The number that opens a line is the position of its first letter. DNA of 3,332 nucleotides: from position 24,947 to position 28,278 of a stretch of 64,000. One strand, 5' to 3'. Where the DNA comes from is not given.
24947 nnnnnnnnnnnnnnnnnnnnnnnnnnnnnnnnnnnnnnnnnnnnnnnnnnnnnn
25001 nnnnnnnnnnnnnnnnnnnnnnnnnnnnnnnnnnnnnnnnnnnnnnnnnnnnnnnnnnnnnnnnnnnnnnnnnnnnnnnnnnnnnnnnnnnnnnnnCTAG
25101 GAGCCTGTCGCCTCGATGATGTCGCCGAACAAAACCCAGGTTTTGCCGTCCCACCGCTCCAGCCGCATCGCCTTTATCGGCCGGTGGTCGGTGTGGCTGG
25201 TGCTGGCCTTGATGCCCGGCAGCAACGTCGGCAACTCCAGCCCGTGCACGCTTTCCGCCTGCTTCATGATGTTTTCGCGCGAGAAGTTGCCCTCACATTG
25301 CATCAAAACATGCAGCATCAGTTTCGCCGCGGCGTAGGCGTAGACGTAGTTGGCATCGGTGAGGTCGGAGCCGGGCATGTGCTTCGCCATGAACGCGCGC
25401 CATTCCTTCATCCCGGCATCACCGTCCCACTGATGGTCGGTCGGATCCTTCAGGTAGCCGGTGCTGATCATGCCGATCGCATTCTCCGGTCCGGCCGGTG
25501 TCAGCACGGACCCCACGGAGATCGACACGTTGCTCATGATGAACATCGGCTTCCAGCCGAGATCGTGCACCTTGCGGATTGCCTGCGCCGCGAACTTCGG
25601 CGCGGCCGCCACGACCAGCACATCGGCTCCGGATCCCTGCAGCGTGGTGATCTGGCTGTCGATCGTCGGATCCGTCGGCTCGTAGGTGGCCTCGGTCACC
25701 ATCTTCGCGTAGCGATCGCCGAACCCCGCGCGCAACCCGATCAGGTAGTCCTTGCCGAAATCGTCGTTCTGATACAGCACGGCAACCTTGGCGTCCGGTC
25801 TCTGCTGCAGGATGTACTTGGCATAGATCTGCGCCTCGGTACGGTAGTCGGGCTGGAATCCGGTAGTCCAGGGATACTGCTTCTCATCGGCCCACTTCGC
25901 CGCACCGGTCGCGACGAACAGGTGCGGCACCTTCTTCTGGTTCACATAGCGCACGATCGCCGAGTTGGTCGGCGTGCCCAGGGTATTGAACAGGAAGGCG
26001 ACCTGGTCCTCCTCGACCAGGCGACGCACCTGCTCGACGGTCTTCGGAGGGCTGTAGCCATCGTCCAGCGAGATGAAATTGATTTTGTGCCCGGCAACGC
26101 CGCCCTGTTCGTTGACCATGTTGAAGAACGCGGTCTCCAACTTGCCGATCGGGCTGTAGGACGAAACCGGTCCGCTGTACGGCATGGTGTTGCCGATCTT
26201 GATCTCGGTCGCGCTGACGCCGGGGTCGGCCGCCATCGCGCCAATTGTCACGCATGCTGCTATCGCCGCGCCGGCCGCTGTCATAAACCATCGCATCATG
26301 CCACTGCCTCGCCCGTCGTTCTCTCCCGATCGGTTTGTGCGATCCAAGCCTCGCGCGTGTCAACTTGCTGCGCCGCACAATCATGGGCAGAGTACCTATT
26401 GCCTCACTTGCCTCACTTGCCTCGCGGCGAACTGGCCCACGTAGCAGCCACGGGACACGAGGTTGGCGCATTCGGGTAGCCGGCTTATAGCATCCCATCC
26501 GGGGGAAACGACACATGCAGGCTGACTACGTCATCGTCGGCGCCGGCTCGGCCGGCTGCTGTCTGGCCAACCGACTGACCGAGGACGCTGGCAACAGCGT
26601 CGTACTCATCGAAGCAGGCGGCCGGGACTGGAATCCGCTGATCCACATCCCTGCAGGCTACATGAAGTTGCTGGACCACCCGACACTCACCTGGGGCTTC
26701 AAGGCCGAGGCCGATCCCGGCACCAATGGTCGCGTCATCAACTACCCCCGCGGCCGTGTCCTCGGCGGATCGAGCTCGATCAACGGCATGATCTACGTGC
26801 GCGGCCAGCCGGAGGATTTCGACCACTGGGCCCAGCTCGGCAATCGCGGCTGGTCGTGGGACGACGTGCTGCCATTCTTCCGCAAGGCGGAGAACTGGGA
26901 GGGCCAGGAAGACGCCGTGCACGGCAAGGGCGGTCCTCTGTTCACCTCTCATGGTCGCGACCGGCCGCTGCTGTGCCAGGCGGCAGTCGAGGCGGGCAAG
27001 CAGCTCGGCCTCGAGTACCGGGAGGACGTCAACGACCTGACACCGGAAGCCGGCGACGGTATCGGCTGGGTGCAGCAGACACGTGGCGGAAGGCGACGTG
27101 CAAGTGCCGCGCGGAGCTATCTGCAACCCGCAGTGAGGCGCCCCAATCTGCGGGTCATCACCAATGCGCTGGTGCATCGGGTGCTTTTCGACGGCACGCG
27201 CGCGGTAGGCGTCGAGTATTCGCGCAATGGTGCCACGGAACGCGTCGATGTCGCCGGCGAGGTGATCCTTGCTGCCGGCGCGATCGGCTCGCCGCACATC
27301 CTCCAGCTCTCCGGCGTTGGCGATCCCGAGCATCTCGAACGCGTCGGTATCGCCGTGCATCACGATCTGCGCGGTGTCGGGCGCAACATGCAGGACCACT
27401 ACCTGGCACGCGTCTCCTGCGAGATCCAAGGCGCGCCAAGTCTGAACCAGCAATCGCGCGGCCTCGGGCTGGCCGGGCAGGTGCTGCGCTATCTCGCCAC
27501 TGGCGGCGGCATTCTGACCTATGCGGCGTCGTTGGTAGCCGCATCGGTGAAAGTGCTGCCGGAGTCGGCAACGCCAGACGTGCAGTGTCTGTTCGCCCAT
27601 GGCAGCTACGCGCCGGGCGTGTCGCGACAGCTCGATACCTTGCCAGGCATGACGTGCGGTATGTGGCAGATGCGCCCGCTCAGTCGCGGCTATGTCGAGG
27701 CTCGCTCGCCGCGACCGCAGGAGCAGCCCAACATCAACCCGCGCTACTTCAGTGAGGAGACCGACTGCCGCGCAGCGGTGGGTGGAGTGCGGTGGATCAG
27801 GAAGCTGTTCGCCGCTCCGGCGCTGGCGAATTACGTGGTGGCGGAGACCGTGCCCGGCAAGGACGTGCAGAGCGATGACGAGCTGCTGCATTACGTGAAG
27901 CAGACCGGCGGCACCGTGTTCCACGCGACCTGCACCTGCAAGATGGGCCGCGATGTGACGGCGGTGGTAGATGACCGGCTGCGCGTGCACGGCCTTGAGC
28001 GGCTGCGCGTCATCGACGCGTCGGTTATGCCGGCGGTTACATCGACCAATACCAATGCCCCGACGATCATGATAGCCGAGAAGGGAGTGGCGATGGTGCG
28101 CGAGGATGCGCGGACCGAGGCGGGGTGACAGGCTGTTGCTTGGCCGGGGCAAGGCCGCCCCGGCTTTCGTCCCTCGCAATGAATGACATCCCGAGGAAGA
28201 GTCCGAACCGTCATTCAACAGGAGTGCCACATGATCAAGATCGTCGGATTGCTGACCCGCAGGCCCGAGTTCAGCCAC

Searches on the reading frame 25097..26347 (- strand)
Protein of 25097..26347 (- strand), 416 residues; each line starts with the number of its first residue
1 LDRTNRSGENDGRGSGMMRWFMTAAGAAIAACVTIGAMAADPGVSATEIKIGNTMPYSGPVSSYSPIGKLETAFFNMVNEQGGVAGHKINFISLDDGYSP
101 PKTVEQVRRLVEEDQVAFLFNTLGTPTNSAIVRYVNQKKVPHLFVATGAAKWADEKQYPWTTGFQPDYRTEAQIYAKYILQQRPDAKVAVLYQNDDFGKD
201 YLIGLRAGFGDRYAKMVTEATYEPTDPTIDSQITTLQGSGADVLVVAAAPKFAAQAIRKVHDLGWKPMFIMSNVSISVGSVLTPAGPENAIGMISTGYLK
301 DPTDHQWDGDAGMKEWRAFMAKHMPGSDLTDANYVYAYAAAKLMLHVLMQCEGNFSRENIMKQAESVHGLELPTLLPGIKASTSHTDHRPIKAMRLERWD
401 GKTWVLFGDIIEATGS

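Call 25: search_protein_families(library=pfam, proteins=[window:25097-26347:-], max_evalue=0.0001)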
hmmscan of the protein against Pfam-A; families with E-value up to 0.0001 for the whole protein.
window:25097-26347:- (416 aa): 2 families
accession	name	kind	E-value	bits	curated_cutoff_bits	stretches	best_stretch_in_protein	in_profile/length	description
PF13458.12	Peripla_BP_6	-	5.1e-53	181.4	31.7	1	48-401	1-341/343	Periplasmic binding protein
PF01094.35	ANF_receptor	-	4.3e-12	46.2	25.4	1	78-344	13-294/353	Receptor family ligand binding region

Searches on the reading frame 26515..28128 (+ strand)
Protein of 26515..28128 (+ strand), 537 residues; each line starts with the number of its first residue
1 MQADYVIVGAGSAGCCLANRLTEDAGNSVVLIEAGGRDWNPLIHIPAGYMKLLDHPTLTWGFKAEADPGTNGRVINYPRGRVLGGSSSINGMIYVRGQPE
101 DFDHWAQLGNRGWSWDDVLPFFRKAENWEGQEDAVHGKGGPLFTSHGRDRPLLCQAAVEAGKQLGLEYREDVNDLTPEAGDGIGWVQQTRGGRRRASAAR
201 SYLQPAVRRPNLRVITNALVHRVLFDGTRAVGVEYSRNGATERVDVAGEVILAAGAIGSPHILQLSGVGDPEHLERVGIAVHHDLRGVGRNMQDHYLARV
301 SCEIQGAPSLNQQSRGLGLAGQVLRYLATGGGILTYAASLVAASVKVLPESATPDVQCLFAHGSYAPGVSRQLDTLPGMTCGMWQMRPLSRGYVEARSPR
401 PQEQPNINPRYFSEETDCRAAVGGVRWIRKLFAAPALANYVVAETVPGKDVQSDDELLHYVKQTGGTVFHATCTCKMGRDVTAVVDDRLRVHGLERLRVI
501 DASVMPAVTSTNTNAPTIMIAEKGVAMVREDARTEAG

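Call 26: search_protein_families(library=pfam, proteins=[window:26515-28128:+], max_evalue=0.0001)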
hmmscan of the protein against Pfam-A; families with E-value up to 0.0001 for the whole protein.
window:26515-28128:+ (537 aa): 4 families
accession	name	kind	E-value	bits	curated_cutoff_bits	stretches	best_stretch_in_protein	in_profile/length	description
PF00732.25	GMC_oxred_N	-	7e-53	180.1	23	1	4-296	2-217/218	GMC oxidoreductase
PF05199.19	GMC_oxred_C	-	1.4e-37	129.8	24.6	1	388-521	1-139/139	GMC oxidoreductase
PF01266.30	DAO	-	1.6e-06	28.4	27.9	0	4-35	1-31/353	FAD dependent oxidoreductase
PF00890.30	FAD_binding_2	-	6e-06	26.1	20.4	0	4-37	1-33/414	FAD binding domain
